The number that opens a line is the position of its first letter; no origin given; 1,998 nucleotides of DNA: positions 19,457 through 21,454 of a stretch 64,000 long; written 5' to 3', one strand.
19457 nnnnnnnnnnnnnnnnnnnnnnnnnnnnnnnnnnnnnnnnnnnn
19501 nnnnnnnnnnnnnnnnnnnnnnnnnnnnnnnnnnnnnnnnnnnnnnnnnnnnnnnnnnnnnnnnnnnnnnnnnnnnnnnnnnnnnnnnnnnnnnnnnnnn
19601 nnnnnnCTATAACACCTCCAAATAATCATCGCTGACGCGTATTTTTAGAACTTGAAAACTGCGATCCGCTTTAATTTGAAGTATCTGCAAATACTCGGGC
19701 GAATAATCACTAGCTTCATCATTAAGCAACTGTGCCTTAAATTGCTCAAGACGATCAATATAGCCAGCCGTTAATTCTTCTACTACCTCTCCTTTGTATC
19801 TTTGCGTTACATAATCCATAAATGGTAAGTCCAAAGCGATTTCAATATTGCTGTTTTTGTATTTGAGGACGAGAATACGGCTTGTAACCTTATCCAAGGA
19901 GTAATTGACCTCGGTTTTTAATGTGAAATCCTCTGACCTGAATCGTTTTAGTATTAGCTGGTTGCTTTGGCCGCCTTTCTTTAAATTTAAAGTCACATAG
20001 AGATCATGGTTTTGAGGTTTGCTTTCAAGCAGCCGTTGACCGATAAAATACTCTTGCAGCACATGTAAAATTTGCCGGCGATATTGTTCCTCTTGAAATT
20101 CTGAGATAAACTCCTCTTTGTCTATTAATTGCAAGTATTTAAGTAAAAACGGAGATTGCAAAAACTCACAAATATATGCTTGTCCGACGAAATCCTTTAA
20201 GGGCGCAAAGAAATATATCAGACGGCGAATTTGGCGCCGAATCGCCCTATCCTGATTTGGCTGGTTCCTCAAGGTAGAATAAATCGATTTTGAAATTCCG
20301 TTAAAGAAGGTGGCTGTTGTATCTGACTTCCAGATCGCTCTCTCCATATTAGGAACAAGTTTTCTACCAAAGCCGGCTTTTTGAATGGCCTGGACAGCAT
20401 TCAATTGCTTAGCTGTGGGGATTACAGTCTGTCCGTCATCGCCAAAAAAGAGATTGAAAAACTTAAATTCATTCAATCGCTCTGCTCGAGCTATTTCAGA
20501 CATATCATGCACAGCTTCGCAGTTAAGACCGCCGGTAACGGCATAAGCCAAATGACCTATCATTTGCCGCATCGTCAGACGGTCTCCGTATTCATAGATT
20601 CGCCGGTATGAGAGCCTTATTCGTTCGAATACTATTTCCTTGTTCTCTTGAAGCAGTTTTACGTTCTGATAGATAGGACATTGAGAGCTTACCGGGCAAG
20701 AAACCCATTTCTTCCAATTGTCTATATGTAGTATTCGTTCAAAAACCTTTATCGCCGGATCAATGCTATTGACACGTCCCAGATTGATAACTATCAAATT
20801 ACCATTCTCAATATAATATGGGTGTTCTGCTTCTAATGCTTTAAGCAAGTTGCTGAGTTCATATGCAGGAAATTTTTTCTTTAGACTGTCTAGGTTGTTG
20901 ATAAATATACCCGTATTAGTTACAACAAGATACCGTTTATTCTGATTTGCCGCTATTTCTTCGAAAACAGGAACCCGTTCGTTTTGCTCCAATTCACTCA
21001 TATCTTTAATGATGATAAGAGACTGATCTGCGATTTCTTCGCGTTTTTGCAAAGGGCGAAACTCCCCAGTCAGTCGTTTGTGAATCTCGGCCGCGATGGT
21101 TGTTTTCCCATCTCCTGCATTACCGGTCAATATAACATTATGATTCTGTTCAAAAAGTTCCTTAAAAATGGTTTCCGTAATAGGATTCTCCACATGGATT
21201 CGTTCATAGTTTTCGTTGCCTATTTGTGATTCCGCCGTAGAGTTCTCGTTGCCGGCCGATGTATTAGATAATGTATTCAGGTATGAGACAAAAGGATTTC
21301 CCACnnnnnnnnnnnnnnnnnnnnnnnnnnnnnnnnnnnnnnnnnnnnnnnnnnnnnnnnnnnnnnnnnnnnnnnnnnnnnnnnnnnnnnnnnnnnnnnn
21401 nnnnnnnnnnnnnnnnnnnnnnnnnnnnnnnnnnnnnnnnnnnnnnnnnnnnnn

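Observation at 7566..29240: Eight-gene AT-rich operon: candidate undescribed composite modification/restriction defence system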

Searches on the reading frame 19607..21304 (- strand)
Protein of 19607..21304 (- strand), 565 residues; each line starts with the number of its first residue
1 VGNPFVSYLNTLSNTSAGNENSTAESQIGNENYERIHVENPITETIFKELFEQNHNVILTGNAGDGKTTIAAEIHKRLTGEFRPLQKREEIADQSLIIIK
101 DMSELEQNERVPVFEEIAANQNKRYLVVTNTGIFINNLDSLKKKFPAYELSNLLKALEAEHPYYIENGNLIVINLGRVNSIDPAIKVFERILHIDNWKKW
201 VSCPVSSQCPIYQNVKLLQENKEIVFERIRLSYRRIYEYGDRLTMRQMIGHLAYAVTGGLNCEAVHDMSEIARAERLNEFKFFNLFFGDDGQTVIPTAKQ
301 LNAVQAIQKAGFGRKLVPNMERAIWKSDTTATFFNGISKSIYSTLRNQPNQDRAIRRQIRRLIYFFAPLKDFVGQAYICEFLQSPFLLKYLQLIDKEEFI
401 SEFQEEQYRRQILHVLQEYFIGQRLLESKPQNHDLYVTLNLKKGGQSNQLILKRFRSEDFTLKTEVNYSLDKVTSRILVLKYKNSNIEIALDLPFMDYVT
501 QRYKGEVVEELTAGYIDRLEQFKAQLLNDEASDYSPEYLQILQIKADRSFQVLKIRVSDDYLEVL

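Call 59: search_dna_similar(query=window:19607-21304:-, collection=plasmids, mode=protein, max_rows=15, max_evalue=0.001)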
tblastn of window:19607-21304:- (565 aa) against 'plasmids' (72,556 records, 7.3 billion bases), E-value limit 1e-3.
Records with a match: 26; places in all: 26; records where one place covers at least 80% of the query: 1.
Best place of each record, by identity: <60% 26.
By first word of the organism name: Sphingobium 3; Agrobacterium 3; Rhizobium 3; Sphingomonas 2; Sphingopyxis 2; Candidatus 2; Sinorhizobium 2; Bacillus 1; Hymenobacter 1; Piscinibacter 1; and 6 more.
By predicted mobility (MOB-suite, as given by PLSDB): non-mobilizable 11; conjugative 10; mobilizable 5.
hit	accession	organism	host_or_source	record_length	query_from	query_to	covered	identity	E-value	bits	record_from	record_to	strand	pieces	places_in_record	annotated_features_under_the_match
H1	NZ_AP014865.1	Bacillus thuringiensis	-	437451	4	528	93%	25.1%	2e-5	56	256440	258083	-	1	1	protein kinase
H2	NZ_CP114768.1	Hymenobacter canadensis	whole organism,lake water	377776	4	261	46%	28.8%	1e-5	56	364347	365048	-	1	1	Druantia anti-phage system protein DruA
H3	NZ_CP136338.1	Piscinibacter gummiphilus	single cell,soil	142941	3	288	51%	23.8%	5e-7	61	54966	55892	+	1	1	protein kinase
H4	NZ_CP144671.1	Sphingomonas sp. gentR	other,gentamicin working solution ...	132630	3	247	43%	25.3%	1e-5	56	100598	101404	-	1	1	hypothetical protein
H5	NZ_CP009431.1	Sphingopyxis macrogoltabida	soil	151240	36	258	39%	26.7%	3e-10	71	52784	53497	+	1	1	hypothetical protein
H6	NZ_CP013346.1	Sphingopyxis macrogoltabida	whole organism,activated sludge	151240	36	258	39%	26.7%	3e-10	71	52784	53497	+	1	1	hypothetical protein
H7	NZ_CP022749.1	Sphingobium xenophagum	cell culture,electronic ...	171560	47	258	38%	27.9%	3e-8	65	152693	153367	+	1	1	hypothetical protein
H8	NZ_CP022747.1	Sphingobium xenophagum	cell culture,electronic ...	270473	47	258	38%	27.9%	3e-8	65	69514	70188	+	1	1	hypothetical protein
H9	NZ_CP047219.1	Sphingobium yanoikuyae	cell culture,sludge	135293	58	286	41%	25.6%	5e-7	61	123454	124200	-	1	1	hypothetical protein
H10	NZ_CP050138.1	Sphingomonas sp. CL5.1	-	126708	58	286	41%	25.4%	4e-8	64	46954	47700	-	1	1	hypothetical protein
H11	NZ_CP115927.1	Agrobacterium tumefaciens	Chrysanthemum,cell culture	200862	58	290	41%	24.9%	2e-7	62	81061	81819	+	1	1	hypothetical protein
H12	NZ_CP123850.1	Agrobacterium tumefaciens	Rose,cell culture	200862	58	290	41%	24.9%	2e-7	62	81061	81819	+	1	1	hypothetical protein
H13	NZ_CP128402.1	Candidatus Chlorohelix allophototropha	Single colony of Candidatus Chlorohelix ...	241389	36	288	45%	22.6%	4e-4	51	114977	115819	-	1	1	hypothetical protein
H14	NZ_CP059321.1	Rhizorhabdus wittichii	Enrichment culture,Wastewater treatment ...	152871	58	286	41%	25.0%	4e-9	67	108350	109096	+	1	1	hypothetical protein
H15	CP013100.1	Candidatus Tenderia electrophaga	mixed culture,Biocathode MCL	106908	3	232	41%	24.8%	1e-5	56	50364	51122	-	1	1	hypothetical protein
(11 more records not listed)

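Call 61: get_annotated_region(hit=H1, flank=16000)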
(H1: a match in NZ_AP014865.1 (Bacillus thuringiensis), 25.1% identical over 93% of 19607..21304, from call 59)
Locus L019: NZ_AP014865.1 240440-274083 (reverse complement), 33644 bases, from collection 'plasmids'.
description: Bacillus thuringiensis serovar tolworthi strain Pasteur Institute Standard strain plasmid pKK1, complete sequence
organism: Bacillus thuringiensis (NCBI taxid 1442)
taxonomy: Bacteria; Bacillota; Bacilli; Bacillales; Bacillaceae; Bacillus; Bacillus thuringiensis
host: -; source: -; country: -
typing (MOB-suite, as given by PLSDB): non-mobilizable; replicon rep_cluster_125,rep_cluster_1721
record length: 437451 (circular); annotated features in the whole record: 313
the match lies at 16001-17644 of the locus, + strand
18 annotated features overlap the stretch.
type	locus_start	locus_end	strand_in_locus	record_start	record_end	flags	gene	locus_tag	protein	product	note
CDS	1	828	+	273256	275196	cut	-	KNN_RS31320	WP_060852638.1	TerB N-terminal domain-containing protein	-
CDS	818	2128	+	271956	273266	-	-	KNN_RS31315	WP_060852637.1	ATP-binding protein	-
CDS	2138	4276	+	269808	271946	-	-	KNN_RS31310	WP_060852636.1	DEAD/DEAH box helicase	-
CDS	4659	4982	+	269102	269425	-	-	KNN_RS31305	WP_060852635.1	nucleoside triphosphate pyrophosphohydrolase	-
CDS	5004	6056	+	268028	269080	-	-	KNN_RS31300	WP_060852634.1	HNH endonuclease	-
CDS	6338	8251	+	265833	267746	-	-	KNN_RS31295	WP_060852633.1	DNA/RNA helicase domain-containing protein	-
CDS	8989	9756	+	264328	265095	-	-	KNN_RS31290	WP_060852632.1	hypothetical protein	-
CDS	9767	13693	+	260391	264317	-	-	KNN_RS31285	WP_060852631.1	hypothetical protein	-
CDS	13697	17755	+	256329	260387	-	-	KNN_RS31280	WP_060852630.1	protein kinase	GO:0006468 - protein phosphorylation [Evidence IEA]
CDS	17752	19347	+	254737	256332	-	-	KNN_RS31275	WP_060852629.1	hypothetical protein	-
CDS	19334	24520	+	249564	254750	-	-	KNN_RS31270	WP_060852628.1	hypothetical protein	-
CDS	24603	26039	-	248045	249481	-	-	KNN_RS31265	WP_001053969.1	IS4-like element IS231C family transposase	GO:0006313 - DNA transposition [Evidence IEA]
CDS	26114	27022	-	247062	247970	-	-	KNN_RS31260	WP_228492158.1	hypothetical protein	-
CDS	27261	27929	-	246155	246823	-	-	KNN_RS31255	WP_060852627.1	hypothetical protein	-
CDS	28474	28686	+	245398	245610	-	-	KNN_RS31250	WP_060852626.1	transcriptional regulator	-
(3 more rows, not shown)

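Call 62: get_annotated_region(hit=H11, flank=14000)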
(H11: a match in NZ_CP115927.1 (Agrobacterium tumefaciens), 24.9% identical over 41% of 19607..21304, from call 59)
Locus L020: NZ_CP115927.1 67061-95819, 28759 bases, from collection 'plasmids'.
description: Agrobacterium tumefaciens strain K224 plasmid pAtK224b, complete sequence
organism: Agrobacterium tumefaciens (NCBI taxid 358)
taxonomy: Bacteria; Pseudomonadota; Alphaproteobacteria; Hyphomicrobiales; Rhizobiaceae; Agrobacterium; Agrobacterium tumefaciens
host: -; source: Chrysanthemum,cell culture; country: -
typing (MOB-suite, as given by PLSDB): non-mobilizable; replicon rep_cluster_440; mating-pair formation MPF_T
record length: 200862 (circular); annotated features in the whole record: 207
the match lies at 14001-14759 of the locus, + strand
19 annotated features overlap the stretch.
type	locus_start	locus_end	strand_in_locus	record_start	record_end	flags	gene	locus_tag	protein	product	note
CDS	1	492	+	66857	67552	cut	-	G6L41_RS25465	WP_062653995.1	L,D-transpeptidase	GO:0018104 - peptidoglycan-protein cross-linking [Evidence IEA]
CDS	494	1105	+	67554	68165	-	-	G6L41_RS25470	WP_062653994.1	DsbA family protein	-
CDS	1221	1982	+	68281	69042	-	-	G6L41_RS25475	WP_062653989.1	L,D-transpeptidase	GO:0018104 - peptidoglycan-protein cross-linking [Evidence IEA]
CDS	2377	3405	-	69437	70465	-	-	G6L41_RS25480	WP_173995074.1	IS110 family transposase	-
CDS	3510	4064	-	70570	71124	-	-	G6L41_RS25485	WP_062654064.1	recombinase family protein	GO:0006310 - DNA recombination [Evidence IEA]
CDS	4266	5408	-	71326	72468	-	-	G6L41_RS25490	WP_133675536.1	site-specific integrase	GO:0015074 - DNA integration [Evidence IEA]; GO:0006310 - DNA recombination [Evidence IEA]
CDS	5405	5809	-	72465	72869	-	-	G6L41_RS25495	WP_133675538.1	type II toxin-antitoxin system VapC family toxin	-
CDS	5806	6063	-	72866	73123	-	-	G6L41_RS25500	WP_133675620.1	type II toxin-antitoxin system VapB family antitoxin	-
CDS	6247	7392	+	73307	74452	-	-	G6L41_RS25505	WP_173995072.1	RHE_PE00001 family protein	-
CDS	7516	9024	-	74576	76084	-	-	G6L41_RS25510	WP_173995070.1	hypothetical protein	-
CDS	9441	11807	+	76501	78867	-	-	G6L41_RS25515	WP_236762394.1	sensor histidine kinase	-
CDS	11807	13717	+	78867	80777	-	-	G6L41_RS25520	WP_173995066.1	hypothetical protein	-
CDS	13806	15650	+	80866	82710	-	-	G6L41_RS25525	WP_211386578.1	hypothetical protein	-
CDS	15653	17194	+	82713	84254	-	-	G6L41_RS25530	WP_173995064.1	hypothetical protein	-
CDS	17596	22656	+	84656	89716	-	-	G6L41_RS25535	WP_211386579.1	FtsK/SpoIIIE domain-containing protein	-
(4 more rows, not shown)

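Call 65: search_protein_families(library=padloc, proteins=[L019:8989-9753:+, L019:9767-13690:+, L019:13697-17752:+, L019:17752-19344:+, L019:19334-24517:+, L020:13806-15647:+, L020:15653-17191:+, L020:17596-22653:+, L020:11807-13714:+, L020:9441-11804:+], max_evalue=0.001)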
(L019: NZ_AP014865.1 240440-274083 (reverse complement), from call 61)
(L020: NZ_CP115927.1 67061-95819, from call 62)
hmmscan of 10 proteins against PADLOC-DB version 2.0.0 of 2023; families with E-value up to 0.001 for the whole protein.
L019:8989-9753:+ (255 aa): 0 families

L019:9767-13690:+ (1308 aa): 0 families

L019:13697-17752:+ (1352 aa): 38 families (the best 25 are shown)
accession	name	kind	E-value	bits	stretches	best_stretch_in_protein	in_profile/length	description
PDLC04138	mad6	-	6.4e-64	215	2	473-737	41-314/659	mads_6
PDLC04042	PD-T4-6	-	1.1e-62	210.3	2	478-735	4-274/292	-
PDLC02512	PglW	-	2.6e-62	209.1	2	15-684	17-719/1403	PglW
PDLC04047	PD-T4-6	-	1.9e-56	189.5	2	478-741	5-280/327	-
PDLC04053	PD-T4-6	-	1.6e-53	180.2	2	479-733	5-271/311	-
PDLC04054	PD-T4-6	-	1.3e-48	164.2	2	479-731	7-271/347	-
PDLC04060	PD-T4-6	-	1.2e-47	161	2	480-743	5-280/486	-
PDLC03920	MkoA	-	1.6e-46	157.2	2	479-738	5-282/1112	-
PDLC04061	PD-T4-6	-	9.8e-46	155.3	2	480-735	13-285/510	-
PDLC03921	MkoA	-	1.7e-45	153.3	2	10-635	9-641/1607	-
PDLC04044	PD-T4-6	-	5.1e-45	152.2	2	481-736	30-295/372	-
PDLC04057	PD-T4-6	-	2.4e-43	146.8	2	479-733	4-270/443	-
PDLC04043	PD-T4-6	-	4.7e-42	142.6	2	479-732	11-276/452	-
PDLC04052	PD-T4-6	-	2.3e-41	140.5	2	480-735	6-278/496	-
PDLC04048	PD-T4-6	-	9.1e-41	138.4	2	481-731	8-270/354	-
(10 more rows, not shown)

L019:17752-19344:+ (531 aa): 1 family
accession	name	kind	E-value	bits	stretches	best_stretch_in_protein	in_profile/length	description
PDLC04139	mad7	-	6.3e-33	112.5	1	15-516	2-501/504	mads_7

L019:19334-24517:+ (1728 aa): 2 families
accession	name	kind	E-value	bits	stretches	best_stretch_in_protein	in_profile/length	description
PDLC04140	mad8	-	1.7e-21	75.1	1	1433-1713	11-226/314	mads_8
PDLC02806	SspH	-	4.4e-11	39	1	947-1277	964-1286/1766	SspH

L020:13806-15647:+ (614 aa): 6 families
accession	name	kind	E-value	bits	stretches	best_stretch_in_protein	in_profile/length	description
PDLC02793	SspF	-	2e-246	817.1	1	11-613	1-600/600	SspF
PDLC02794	SspF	-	9.6e-104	346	1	11-574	1-571/572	SspF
PDLC02798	SspF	-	3.9e-68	228.4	1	9-576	6-581/607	SspF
PDLC02795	SspF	-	5.3e-58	195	1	10-577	3-547/560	SspF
PDLC02796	SspF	-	2.5e-35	120.5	1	10-557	3-510/525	SspF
PDLC02797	SspF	-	6e-34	115.3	1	9-571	4-564/568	SspF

L020:15653-17191:+ (513 aa): 4 families
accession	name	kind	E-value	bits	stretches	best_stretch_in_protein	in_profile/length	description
PDLC02799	SspG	-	2.9e-219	727.2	1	17-507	5-498/498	SspG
PDLC02802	SspG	-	6.4e-142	472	1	18-507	5-519/519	SspG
PDLC02800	SspG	-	7.3e-54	181.5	2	22-276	3-268/476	SspG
PDLC02801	SspG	-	1.2e-22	78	2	21-196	2-160/533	SspG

L020:17596-22653:+ (1686 aa): 6 families
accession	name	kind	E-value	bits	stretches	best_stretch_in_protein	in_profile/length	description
PDLC02806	SspH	-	0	2299.9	1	3-1675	138-1765/1766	SspH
PDLC02803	SspH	-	0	1887.4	5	2-1144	139-1255/1255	SspH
PDLC02805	SspH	-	2.7e-191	636.2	2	23-1106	163-1253/1400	SspH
PDLC02804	SspH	-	1.5e-49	166.5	2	1446-1669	1332-1555/1561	SspH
PDLC04140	mad8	-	7.8e-21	72.9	1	1446-1645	26-282/314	mads_8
PDLC01055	HerA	-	0.00018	18.4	0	1449-1476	159-186/532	Type III coevolved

L020:11807-13714:+ (636 aa): 0 families

L020:9441-11804:+ (788 aa): 1 family
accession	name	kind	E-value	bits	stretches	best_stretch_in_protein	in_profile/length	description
PDLC03419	REase_II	-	6.3e-09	32.7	1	90-201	31-136/695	Type II restriction enzyme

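Call 113: search_protein_families(library=padloc, proteins=[window:19607-21304:-], max_evalue=0.01)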
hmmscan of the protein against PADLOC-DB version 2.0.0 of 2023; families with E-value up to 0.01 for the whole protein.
window:19607-21304:- (565 aa): 6 families
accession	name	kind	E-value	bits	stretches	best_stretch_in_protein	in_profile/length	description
PDLC02795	SspF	-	1.3e-38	131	1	3-529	1-544/560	SspF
PDLC02796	SspF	-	1.4e-32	111.5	1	3-526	1-524/525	SspF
PDLC02793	SspF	-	1.3e-26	91.2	1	27-259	24-273/600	SspF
PDLC02797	SspF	-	1.7e-14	51.1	1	52-224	54-244/568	SspF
PDLC02798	SspF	-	1.4e-09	35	1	6-258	8-277/607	SspF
PDLC02794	SspF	-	4.1e-07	27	1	53-290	53-316/572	SspF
